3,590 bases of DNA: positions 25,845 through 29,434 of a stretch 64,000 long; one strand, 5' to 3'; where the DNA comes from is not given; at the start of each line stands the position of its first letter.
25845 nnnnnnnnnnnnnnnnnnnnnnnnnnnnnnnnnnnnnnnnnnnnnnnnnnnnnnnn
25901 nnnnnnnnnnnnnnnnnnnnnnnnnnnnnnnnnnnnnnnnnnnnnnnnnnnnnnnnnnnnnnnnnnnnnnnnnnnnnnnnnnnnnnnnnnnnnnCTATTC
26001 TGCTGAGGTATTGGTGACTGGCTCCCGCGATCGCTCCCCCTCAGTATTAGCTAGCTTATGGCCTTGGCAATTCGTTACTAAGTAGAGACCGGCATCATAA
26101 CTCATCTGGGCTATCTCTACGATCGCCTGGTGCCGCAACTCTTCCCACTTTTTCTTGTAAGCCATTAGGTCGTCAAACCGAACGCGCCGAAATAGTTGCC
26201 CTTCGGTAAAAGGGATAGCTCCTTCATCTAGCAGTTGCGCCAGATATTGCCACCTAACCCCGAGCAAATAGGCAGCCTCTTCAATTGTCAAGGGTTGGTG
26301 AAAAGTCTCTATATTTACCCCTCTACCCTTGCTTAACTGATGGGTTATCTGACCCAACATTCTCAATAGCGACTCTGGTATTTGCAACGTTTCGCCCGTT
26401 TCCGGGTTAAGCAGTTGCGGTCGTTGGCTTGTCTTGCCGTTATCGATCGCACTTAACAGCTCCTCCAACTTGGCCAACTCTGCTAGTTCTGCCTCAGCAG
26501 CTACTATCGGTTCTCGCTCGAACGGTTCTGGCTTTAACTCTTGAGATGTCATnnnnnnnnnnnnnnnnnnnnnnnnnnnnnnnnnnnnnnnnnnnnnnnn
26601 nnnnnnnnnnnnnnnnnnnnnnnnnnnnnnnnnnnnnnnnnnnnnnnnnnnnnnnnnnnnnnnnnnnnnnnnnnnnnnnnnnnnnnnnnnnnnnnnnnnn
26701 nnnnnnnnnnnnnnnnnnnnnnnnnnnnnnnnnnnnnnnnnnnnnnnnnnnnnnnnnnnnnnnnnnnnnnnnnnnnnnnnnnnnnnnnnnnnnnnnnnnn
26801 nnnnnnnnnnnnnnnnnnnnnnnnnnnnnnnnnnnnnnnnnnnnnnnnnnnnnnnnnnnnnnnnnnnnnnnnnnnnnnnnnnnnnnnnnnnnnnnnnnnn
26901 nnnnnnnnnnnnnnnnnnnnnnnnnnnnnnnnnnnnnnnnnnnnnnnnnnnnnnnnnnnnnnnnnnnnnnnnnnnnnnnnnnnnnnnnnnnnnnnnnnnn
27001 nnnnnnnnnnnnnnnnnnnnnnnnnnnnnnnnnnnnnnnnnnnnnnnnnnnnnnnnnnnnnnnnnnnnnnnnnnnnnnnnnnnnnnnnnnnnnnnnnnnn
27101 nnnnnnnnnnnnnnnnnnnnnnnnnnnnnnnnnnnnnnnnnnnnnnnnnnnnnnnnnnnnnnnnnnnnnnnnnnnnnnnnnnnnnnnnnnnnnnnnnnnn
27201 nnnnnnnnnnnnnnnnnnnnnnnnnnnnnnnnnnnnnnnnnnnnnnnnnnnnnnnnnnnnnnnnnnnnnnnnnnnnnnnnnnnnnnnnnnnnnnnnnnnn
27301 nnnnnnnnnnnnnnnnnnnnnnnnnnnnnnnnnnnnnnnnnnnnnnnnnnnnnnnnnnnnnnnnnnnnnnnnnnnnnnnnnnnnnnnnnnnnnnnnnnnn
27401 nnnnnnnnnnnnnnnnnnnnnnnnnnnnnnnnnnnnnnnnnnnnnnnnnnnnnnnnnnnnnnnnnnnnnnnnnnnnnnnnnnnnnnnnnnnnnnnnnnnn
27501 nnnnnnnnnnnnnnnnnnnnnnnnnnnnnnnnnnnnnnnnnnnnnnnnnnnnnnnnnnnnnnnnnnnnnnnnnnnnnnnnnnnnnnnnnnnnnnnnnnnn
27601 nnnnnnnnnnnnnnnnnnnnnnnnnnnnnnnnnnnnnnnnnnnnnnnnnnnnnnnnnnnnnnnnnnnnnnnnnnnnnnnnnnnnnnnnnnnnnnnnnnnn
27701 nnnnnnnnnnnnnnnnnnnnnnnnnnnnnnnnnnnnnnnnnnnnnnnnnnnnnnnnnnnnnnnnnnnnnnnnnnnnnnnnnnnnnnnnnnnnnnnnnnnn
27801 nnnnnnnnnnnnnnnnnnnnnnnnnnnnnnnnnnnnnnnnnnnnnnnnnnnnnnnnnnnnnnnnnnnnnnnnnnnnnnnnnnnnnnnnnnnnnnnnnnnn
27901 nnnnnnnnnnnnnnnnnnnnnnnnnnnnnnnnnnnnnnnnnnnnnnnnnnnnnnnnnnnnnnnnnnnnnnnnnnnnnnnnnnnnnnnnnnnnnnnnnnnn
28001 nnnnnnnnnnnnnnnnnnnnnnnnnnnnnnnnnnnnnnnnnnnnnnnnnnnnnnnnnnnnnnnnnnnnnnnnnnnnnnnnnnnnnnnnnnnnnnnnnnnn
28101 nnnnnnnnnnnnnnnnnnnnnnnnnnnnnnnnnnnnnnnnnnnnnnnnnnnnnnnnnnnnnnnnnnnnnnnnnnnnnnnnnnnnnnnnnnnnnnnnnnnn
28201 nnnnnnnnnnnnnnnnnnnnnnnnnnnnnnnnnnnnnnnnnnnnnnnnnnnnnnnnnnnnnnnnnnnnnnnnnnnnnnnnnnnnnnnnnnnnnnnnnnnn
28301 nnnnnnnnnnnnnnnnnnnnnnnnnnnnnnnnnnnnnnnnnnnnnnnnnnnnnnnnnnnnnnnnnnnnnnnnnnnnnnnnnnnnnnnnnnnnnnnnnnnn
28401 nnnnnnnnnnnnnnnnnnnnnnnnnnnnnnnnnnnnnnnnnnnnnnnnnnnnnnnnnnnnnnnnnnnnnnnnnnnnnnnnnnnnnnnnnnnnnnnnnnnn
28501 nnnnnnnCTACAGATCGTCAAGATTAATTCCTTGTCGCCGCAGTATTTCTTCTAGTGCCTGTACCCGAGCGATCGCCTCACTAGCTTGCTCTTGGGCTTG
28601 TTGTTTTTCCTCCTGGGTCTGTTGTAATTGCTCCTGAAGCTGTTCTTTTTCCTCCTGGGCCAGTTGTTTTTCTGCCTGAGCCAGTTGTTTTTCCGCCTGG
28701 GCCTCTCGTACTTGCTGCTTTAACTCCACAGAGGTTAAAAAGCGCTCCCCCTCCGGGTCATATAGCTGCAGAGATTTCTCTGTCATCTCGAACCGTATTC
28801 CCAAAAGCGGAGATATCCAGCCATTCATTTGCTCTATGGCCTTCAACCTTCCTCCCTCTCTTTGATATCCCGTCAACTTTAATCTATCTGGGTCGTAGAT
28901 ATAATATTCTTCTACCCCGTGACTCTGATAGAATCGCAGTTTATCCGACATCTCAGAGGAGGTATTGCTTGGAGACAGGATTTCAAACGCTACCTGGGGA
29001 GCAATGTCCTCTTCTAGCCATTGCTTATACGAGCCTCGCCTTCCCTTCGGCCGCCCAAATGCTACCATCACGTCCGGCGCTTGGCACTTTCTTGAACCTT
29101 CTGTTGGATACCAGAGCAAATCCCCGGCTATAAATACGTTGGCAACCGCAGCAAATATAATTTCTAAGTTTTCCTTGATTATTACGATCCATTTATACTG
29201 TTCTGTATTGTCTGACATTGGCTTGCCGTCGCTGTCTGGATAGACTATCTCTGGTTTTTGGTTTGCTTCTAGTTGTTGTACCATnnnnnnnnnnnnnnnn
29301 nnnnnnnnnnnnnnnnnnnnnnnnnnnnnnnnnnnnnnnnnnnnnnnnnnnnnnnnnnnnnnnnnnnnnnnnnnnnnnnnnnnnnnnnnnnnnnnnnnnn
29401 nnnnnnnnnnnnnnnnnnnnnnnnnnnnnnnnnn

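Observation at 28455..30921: Tandem, diverged duplication of a Uma2-endonuclease cassette that carries a gene fragment from its neighbour and truncates a LeuA/NifV-family gene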

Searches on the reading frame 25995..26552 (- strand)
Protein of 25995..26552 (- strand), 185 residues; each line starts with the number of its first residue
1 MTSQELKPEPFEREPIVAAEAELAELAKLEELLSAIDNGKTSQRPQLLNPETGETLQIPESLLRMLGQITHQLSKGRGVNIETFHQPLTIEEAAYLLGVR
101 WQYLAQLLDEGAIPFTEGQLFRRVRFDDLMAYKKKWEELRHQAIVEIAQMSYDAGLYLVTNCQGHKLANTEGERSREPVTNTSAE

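Call 7: search_protein_families(library=pfam, proteins=[window:25995-26552:-], max_evalue=0.01)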
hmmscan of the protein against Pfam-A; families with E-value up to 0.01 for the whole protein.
window:25995-26552:- (185 aa): 1 family
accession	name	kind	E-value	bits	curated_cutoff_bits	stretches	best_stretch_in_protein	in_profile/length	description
PF12728.13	HTH_17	-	7e-05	23.5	27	1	88-135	2-49/51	Helix-turn-helix domain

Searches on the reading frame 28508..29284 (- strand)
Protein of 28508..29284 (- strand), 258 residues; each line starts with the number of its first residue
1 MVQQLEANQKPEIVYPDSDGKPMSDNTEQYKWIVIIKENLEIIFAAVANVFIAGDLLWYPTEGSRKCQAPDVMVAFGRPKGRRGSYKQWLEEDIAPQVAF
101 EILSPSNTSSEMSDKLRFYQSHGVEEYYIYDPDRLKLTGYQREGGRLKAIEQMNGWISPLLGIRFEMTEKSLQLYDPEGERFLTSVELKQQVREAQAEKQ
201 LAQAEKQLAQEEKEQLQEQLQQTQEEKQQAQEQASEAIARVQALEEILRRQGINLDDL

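Call 7: search_protein_families(library=pfam, proteins=[window:28508-29284:-], max_evalue=0.01)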
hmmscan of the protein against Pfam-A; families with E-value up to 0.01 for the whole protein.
window:28508-29284:- (258 aa): 4 families
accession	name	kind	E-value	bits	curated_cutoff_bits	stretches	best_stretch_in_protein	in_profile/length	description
PF05685.18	Uma2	-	2.2e-18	66.8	27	1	49-157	54-158/172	Putative restriction endonuclease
PF20492.3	ERM_helical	-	0.00011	22.6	40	1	185-250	36-101/120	Ezrin/radixin/moesin, alpha-helical domain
PF13476.12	AAA_23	-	0.003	18.7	27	1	137-233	101-199/201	AAA domain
PF06810.17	Phage_scaffold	-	0.0069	16.8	35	1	190-252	40-107/170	Phage capsid assembly scaffolding protein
